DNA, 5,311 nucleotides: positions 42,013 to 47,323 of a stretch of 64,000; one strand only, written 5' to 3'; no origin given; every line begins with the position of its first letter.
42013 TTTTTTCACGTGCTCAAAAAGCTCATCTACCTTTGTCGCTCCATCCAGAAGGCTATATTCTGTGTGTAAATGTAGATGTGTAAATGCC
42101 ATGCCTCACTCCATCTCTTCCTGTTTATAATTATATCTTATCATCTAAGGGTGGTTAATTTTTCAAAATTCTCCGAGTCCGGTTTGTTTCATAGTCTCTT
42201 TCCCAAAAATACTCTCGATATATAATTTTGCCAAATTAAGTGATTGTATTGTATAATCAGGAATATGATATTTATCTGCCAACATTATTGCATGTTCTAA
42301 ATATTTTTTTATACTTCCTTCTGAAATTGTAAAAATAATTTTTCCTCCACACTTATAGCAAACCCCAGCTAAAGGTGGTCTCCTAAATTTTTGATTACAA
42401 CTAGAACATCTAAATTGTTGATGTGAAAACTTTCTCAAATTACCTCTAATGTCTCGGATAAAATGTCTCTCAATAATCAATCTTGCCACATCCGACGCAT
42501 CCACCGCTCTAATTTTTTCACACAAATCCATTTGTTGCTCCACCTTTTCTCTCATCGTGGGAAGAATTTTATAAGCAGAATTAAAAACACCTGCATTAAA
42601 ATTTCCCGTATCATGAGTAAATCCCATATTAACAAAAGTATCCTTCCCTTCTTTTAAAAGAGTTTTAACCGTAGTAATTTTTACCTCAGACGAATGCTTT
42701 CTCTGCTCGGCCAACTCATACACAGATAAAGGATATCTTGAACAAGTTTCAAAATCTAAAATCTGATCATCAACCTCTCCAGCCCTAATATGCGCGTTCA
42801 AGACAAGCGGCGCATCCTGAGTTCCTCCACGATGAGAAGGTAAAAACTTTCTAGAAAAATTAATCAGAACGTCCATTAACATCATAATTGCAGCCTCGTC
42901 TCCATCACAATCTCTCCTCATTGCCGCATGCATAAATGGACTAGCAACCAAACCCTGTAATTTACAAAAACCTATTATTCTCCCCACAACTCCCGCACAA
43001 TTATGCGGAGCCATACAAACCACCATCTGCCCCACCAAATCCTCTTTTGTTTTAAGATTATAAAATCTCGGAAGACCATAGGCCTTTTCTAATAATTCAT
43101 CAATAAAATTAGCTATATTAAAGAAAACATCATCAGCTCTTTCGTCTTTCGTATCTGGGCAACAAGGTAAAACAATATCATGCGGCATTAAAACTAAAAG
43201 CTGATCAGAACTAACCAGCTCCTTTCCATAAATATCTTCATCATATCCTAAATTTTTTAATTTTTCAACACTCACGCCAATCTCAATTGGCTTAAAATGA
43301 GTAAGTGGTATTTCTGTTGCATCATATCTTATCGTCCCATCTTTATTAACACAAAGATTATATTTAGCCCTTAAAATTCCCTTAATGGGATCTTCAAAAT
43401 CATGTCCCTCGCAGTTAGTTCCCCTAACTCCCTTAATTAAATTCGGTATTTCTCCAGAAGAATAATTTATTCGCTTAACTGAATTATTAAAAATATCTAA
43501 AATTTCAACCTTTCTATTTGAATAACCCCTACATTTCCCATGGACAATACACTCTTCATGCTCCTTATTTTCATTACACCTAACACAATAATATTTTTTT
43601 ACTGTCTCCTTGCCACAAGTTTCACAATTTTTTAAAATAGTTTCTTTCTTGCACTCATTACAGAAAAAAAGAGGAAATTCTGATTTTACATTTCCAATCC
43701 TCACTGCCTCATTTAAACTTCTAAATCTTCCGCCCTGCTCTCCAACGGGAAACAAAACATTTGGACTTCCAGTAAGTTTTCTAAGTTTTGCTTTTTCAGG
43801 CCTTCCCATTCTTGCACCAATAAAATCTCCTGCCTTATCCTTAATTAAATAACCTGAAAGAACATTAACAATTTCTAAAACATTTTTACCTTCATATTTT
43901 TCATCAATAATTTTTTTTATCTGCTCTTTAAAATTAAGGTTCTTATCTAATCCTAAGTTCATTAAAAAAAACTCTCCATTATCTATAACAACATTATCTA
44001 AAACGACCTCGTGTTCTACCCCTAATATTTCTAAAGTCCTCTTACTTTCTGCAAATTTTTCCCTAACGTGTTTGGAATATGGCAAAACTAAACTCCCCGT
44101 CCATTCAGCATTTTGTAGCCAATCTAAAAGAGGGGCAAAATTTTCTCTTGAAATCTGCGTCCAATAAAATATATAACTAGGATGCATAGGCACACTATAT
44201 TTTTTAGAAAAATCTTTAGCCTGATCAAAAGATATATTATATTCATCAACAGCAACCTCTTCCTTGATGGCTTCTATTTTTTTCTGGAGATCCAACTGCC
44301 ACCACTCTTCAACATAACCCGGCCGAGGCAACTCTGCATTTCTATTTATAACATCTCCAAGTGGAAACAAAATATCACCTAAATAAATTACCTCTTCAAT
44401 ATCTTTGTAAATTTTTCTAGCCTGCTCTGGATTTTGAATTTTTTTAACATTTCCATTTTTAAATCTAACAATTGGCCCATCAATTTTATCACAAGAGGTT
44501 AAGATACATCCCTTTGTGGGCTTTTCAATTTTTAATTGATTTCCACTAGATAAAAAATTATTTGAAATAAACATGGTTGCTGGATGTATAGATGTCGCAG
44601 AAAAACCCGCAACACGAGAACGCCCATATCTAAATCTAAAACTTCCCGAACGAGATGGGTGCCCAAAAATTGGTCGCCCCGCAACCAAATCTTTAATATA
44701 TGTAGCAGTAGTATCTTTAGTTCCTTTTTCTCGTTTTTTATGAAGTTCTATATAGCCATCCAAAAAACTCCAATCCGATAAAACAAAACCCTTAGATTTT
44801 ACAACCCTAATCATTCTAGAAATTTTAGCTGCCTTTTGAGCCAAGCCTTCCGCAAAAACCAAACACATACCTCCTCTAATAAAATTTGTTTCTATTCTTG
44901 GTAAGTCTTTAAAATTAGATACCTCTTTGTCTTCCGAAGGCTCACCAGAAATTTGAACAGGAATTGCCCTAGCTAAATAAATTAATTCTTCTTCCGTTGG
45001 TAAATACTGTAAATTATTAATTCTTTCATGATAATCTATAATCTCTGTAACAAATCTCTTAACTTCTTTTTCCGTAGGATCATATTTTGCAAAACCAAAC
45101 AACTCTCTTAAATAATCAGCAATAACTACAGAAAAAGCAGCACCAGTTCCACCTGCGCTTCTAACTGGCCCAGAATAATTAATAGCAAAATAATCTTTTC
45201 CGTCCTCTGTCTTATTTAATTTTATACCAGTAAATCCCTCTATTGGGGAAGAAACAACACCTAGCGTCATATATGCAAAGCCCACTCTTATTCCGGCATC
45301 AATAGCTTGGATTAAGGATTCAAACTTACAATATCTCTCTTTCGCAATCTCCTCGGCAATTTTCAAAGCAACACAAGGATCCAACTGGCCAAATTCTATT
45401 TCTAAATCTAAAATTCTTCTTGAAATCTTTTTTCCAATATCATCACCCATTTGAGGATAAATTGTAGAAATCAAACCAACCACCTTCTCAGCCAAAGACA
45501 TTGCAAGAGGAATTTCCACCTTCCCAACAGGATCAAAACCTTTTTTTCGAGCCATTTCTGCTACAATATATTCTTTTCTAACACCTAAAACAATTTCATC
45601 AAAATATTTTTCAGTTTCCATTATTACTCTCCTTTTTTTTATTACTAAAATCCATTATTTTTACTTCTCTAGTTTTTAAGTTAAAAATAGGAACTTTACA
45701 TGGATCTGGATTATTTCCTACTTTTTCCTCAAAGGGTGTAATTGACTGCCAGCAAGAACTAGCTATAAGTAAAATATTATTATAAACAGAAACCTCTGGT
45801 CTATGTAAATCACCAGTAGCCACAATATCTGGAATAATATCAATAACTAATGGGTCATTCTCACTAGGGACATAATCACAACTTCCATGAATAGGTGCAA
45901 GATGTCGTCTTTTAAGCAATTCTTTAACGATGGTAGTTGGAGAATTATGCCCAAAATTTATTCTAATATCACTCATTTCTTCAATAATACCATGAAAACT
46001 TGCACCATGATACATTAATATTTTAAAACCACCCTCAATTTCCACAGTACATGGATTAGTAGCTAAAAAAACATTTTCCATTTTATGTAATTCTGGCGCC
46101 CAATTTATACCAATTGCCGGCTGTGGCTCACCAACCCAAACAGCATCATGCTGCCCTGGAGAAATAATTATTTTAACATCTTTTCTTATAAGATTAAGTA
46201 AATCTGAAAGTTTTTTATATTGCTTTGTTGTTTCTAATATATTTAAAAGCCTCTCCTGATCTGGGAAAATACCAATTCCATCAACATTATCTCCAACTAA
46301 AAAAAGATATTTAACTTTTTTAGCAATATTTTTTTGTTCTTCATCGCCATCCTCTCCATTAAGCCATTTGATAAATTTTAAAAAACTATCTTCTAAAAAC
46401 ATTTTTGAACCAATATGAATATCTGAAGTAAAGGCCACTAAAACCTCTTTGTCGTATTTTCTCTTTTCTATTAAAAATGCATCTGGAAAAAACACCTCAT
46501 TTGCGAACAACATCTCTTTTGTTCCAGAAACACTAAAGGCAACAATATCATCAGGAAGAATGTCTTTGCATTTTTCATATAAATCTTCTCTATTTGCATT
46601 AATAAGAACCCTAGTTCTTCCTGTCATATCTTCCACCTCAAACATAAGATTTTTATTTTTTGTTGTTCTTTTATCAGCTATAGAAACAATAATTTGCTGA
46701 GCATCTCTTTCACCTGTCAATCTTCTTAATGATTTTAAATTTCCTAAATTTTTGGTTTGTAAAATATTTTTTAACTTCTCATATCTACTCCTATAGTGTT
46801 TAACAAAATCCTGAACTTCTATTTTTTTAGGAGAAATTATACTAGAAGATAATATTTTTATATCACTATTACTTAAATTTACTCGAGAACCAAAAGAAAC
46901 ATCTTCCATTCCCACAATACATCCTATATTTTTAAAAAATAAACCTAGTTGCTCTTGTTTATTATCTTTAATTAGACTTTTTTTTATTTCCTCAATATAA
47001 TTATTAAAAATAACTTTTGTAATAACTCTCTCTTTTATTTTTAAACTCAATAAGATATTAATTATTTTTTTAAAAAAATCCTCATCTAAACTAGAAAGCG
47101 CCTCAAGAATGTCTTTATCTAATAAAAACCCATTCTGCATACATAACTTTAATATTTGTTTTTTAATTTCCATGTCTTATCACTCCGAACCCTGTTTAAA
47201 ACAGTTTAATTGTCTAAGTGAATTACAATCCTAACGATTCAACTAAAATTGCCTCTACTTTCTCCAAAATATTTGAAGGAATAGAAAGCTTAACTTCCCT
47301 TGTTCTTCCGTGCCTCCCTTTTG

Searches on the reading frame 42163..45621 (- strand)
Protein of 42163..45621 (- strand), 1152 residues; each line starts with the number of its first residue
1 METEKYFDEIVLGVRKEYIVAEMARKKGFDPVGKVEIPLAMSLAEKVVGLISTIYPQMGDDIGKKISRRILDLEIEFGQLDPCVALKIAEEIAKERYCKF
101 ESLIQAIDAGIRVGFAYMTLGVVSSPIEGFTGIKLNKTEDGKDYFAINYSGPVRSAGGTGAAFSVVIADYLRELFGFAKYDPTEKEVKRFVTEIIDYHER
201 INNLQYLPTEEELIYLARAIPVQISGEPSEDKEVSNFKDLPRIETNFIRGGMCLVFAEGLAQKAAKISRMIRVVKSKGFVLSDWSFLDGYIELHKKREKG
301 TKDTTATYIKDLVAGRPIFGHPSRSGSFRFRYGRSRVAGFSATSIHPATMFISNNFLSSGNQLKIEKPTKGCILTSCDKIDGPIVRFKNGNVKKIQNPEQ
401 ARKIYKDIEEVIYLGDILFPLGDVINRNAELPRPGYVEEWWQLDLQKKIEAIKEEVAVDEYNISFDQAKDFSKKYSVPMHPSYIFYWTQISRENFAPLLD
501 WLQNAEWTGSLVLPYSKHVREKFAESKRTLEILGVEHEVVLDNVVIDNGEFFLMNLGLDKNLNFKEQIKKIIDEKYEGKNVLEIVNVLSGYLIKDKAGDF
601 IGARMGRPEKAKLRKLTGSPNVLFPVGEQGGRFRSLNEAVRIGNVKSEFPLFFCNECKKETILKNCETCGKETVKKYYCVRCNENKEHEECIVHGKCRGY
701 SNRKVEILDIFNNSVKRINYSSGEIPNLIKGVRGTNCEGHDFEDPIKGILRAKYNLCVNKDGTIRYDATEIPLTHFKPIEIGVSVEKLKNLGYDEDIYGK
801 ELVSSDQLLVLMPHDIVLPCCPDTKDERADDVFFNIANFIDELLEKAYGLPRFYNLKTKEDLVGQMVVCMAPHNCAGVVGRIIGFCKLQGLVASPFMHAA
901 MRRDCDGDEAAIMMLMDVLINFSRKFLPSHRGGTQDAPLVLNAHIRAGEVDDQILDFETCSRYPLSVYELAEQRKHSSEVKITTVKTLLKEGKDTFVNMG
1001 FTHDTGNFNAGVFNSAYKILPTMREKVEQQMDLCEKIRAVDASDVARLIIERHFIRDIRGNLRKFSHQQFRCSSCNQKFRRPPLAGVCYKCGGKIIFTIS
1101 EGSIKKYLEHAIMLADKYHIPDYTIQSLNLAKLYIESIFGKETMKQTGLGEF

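Call 8: search_protein_families(library=pfam, proteins=[window:42163-45621:-])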
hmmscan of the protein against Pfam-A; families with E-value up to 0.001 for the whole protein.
window:42163-45621:- (1152 aa): 3 families
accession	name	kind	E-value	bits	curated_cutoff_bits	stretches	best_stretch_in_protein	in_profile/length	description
PF24844.1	PolC_DP2_central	-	6e-114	381.2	24.3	1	304-685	10-369/372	DNA polymerase II large subunit DP2, central domain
PF24846.1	PolC_DP2_cat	-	4.4e-101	338.2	24.3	1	728-1026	7-299/299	DNA polymerase II large subunit DP2, catalytic domain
PF03833.19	PolC_DP2_N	-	2.8e-81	273.1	24.3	1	5-291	1-269/271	DNA polymerase II large subunit DP2, N-terminal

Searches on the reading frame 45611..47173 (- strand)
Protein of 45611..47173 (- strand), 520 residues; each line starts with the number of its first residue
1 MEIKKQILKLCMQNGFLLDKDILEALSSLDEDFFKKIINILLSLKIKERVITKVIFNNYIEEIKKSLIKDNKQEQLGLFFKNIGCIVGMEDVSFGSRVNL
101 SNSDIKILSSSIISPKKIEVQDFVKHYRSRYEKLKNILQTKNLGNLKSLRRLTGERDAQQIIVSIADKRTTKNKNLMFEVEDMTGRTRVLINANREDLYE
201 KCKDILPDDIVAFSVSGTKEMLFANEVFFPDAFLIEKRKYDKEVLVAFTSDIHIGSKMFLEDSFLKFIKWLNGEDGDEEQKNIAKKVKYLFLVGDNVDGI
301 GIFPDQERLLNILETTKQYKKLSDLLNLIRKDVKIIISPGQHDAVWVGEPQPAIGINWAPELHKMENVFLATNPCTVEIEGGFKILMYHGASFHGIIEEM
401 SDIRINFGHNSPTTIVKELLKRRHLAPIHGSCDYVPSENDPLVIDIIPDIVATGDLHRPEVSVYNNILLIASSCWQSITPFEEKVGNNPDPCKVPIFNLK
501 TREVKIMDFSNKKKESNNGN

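Call 23: search_protein_families(library=pfam, proteins=[window:45611-47173:-])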
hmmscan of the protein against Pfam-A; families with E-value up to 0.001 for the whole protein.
window:45611-47173:- (520 aa): 2 families
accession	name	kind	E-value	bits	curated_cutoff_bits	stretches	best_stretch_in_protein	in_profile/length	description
PF04042.21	DNA_pol_E_B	-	1.7e-14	54.2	29.1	1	246-458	1-206/210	DNA polymerase alpha/epsilon subunit B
PF00149.33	Metallophos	-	4.6e-07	30.9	21.5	1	246-458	3-190/191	Calcineurin-like phosphoesterase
